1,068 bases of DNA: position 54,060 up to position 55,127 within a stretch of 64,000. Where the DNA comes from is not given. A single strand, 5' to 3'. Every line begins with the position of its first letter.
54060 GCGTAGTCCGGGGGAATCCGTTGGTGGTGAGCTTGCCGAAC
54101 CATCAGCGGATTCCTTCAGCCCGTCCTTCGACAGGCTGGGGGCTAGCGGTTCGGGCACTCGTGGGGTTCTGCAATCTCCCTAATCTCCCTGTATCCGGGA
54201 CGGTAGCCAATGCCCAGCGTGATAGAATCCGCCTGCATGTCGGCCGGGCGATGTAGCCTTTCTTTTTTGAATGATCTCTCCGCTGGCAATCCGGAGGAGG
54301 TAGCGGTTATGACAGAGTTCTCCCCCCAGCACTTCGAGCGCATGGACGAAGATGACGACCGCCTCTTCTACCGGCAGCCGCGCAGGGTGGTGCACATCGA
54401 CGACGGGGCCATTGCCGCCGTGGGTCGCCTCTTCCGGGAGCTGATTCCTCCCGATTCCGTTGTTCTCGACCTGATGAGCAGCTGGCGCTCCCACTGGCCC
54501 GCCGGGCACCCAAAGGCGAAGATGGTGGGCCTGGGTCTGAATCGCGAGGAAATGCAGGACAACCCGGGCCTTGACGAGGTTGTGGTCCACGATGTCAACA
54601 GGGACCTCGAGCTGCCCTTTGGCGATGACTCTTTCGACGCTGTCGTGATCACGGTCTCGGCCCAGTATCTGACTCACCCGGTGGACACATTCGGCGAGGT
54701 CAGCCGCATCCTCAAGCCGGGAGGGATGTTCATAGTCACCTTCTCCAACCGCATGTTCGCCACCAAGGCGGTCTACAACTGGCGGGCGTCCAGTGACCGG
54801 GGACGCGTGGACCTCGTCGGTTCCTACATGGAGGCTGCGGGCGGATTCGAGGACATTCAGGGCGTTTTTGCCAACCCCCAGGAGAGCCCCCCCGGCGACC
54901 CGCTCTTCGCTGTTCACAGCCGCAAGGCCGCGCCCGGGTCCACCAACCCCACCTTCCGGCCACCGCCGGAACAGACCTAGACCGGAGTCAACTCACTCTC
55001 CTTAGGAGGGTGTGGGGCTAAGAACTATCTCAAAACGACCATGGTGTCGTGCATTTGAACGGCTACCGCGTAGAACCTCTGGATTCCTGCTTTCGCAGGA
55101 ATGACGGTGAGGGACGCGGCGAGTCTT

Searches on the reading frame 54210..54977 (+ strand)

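Call 58: search_protein_families(library=pfam, proteins=[window:54210-54977:+], max_evalue=0.00001)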
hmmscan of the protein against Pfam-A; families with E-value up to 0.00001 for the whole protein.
window:54210-54977:+ (256 aa): 3 families
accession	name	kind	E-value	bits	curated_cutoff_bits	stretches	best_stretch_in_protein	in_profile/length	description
PF08241.18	Methyltransf_11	-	5.9e-10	40.1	21.2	1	122-176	44-95/95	Methyltransferase domain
PF08242.18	Methyltransf_12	-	7.9e-06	27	30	0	110-174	35-98/98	Methyltransferase domain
PF13649.12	Methyltransf_25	-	8.8e-06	26.8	27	0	123-172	49-97/97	Methyltransferase domain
